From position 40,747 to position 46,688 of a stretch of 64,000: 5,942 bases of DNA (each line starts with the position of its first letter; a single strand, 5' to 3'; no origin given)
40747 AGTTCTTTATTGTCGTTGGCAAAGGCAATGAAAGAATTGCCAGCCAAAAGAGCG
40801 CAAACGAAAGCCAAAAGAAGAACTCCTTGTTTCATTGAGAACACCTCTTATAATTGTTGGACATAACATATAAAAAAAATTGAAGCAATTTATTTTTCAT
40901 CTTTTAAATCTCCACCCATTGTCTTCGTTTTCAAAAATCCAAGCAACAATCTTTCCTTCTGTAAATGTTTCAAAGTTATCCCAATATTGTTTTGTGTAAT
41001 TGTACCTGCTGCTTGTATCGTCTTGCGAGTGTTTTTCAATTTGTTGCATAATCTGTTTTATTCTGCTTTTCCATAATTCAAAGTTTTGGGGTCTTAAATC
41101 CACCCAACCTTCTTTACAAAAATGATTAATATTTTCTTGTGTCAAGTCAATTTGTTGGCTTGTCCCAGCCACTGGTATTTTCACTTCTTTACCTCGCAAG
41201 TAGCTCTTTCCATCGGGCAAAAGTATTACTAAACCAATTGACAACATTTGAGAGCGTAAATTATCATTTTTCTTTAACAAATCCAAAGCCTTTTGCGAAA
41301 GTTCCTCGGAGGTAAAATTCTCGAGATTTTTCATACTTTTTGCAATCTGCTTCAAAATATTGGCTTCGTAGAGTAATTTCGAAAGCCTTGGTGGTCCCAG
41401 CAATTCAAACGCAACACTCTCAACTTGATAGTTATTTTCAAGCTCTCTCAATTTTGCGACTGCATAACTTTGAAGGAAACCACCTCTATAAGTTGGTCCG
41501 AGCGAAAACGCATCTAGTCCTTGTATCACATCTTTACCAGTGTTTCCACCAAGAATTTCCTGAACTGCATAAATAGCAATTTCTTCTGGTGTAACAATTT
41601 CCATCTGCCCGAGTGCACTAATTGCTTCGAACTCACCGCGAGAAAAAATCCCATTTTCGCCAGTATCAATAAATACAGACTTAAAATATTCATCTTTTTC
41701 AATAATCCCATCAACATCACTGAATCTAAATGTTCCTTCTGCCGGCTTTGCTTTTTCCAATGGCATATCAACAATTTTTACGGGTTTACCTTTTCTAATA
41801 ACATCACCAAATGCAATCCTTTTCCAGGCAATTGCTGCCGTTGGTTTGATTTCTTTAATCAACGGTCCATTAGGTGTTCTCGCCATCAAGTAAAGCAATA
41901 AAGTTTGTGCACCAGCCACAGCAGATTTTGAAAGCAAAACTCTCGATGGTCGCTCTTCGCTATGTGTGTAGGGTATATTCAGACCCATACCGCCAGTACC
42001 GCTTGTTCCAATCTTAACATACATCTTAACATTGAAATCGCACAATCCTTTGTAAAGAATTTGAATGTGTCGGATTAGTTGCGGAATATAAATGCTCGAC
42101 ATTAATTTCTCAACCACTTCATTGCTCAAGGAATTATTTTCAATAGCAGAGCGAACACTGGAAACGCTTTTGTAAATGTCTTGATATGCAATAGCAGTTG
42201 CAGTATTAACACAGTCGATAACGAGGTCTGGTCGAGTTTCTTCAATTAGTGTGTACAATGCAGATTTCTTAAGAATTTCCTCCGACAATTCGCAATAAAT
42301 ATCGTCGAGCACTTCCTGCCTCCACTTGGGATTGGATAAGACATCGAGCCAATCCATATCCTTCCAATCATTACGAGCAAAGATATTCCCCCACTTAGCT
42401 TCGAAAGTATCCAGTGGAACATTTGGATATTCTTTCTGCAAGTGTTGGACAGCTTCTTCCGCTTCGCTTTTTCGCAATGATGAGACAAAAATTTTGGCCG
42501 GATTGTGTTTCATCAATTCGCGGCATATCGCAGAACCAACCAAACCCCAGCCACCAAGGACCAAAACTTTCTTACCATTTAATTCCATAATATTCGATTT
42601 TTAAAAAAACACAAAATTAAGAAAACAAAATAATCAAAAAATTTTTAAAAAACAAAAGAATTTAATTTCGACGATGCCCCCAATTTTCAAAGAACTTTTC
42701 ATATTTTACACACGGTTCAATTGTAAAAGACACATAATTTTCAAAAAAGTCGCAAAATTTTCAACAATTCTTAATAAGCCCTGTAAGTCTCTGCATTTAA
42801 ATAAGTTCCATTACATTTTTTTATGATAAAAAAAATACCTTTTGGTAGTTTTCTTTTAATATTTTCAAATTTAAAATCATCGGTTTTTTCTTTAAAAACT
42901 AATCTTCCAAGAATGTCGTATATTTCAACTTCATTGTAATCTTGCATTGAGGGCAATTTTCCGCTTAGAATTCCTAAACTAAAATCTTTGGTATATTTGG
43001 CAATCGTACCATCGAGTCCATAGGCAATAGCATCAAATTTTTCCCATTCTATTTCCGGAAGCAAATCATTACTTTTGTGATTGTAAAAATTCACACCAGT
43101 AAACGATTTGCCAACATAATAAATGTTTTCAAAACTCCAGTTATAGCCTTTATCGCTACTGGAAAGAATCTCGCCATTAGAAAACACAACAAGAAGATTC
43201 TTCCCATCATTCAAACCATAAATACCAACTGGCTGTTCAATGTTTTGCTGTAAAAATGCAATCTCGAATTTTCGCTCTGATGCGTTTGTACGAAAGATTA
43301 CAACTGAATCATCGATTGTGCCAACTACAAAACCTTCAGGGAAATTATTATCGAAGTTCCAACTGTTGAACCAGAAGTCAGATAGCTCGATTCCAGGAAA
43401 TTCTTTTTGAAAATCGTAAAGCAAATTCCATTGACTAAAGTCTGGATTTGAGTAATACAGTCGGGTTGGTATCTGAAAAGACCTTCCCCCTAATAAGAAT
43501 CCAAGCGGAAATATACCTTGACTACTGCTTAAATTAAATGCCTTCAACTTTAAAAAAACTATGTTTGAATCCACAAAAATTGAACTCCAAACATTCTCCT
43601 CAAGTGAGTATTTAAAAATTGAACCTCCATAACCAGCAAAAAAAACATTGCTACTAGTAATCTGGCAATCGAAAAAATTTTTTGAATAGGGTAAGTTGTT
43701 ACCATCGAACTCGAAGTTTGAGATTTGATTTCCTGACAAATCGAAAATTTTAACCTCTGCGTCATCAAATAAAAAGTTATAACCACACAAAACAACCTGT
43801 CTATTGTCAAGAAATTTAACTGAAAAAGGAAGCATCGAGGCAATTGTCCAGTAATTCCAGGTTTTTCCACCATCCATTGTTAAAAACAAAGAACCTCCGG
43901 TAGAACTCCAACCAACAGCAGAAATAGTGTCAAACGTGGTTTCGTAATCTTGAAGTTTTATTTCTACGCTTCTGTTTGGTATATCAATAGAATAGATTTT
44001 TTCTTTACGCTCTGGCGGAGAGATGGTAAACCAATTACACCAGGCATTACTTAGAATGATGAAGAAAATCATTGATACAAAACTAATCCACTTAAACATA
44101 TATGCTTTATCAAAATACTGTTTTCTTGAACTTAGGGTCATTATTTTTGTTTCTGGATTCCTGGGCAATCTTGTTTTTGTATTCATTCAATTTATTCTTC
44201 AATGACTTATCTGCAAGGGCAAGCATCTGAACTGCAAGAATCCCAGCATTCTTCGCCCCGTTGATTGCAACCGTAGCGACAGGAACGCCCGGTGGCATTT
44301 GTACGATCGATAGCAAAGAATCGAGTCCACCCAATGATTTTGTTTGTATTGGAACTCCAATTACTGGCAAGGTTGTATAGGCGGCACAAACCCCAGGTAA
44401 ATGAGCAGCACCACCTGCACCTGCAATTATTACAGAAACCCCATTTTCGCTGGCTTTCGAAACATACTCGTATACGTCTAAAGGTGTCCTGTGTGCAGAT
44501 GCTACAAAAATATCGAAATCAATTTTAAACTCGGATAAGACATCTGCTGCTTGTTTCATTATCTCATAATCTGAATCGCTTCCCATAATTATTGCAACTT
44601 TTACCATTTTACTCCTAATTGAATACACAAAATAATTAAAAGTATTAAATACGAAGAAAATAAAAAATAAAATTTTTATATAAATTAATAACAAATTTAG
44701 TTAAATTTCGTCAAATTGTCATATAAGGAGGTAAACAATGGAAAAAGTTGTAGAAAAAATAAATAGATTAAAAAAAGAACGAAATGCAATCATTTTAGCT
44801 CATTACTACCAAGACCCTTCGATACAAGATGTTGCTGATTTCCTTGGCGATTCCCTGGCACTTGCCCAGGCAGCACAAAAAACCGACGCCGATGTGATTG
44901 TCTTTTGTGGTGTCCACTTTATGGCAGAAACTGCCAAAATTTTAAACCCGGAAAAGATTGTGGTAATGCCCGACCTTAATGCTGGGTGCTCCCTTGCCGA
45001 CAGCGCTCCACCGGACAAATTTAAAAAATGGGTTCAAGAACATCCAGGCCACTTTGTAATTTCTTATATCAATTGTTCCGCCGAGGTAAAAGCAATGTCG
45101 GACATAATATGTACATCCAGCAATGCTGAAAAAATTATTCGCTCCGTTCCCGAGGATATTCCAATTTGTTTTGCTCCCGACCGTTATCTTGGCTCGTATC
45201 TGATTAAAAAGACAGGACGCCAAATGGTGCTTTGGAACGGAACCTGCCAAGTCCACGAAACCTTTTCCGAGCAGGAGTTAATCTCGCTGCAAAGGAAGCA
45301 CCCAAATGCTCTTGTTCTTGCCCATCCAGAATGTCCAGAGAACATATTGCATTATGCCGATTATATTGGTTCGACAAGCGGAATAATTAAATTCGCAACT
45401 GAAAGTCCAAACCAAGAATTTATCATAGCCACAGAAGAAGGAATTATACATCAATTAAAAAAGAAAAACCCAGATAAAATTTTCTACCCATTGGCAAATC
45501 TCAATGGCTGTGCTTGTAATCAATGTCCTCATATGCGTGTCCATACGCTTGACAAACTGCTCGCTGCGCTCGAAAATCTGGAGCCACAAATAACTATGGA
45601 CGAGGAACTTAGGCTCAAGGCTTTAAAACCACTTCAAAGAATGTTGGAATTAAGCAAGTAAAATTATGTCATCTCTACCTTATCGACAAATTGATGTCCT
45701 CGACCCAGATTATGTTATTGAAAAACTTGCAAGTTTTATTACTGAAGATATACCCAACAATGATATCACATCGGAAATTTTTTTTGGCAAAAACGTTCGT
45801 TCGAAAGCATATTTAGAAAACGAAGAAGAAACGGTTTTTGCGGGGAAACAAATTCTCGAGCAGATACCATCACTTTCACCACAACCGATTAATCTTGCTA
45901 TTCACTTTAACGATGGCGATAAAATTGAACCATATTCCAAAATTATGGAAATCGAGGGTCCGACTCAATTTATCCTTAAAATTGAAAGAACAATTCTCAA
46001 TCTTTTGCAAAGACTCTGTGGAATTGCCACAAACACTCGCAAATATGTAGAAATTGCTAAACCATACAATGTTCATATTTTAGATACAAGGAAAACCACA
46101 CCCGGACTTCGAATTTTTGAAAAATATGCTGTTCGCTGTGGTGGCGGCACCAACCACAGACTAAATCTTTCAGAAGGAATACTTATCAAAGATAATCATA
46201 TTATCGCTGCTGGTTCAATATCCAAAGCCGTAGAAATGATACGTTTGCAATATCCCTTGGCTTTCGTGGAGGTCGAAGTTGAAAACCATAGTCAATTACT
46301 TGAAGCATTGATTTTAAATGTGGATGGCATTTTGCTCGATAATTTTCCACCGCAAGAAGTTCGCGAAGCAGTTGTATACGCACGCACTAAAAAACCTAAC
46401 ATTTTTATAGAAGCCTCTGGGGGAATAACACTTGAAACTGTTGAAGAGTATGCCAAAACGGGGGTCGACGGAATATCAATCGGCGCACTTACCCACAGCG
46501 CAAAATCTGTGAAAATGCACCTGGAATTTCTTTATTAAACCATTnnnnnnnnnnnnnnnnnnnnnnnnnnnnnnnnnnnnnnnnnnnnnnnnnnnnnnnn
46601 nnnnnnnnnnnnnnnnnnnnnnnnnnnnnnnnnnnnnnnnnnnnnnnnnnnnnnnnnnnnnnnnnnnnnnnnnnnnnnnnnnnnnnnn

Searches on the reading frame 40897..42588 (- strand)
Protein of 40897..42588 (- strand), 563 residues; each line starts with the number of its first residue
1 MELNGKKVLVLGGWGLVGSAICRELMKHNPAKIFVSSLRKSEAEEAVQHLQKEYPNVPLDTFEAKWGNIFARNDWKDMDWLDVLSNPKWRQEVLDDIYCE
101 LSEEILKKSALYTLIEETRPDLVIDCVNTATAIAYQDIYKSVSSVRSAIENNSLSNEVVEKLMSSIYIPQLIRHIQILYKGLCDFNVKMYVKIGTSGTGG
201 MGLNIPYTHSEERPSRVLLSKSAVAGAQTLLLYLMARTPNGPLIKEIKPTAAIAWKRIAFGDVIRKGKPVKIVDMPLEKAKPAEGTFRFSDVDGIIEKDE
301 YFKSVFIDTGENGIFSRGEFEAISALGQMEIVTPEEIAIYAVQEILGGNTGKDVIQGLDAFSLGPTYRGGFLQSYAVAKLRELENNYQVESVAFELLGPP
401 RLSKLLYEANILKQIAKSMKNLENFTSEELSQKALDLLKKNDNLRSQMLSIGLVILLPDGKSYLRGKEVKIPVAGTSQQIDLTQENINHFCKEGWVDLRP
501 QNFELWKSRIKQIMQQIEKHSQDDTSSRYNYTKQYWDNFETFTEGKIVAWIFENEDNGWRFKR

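Call 34: search_protein_families(library=pfam, proteins=[window:40897-42588:-], max_evalue=0.0001)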
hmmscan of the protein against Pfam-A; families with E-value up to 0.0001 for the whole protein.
window:40897-42588:- (563 aa): 1 family
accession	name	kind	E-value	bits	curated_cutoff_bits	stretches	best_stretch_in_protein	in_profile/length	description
PF01370.27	Epimerase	-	4.1e-05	23.5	20.9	0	8-87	1-44/240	NAD dependent epimerase/dehydratase family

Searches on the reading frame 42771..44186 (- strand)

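Call 34: search_protein_families(library=pfam, proteins=[window:42771-44186:-], max_evalue=0.0001)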
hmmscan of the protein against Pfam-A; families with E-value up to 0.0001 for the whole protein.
window:42771-44186:- (471 aa): 1 family
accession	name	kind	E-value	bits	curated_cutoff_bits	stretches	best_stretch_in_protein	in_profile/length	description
PF13585.12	CHU_C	-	3.6e-05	24.2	27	0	415-458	27-72/86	CHU_C Type IX secretion signal domain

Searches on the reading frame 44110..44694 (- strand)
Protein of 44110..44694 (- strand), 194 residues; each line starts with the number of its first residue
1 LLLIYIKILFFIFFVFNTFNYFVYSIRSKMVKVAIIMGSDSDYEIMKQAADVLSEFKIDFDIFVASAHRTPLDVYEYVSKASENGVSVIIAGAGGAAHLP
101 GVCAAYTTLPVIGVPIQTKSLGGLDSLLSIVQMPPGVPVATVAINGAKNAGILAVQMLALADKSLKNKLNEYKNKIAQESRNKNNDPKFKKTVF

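Call 34: search_protein_families(library=pfam, proteins=[window:44110-44694:-], max_evalue=0.0001)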
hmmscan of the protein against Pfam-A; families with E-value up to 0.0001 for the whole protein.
window:44110-44694:- (194 aa): 1 family
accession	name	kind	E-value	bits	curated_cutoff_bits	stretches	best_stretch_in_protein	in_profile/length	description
PF00731.26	AIRC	-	2.8e-66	222.1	30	1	32-178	1-147/148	AIR carboxylase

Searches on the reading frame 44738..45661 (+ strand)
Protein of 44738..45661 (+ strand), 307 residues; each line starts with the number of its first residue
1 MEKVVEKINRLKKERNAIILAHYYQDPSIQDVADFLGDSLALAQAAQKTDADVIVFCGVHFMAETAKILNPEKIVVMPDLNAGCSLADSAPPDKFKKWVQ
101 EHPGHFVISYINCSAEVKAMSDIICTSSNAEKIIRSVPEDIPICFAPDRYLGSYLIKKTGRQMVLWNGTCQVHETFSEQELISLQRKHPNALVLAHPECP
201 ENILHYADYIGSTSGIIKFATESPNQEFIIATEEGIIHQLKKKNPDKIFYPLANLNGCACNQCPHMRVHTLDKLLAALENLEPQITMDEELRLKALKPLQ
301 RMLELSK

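Call 34: search_protein_families(library=pfam, proteins=[window:44738-45661:+], max_evalue=0.0001)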
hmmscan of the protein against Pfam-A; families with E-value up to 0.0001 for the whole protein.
window:44738-45661:+ (307 aa): 1 family
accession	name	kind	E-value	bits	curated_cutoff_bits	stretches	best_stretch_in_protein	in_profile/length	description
PF02445.21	NadA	-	2.8e-125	417.8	27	1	6-304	1-295/295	Quinolinate synthetase A protein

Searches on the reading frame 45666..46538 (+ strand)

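Call 34: search_protein_families(library=pfam, proteins=[window:45666-46538:+], max_evalue=0.0001)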
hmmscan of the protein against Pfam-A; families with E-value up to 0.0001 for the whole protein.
window:45666-46538:+ (290 aa): 2 families
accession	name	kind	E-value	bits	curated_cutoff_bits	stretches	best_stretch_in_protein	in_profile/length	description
PF01729.25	QRPTase_C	-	2.6e-61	206.7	23.1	1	120-286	1-168/169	Quinolinate phosphoribosyl transferase, C-terminal domain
PF02749.22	QRPTase_N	-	1.1e-14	54.9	27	1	33-118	1-82/82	Quinolinate phosphoribosyl transferase, N-terminal domain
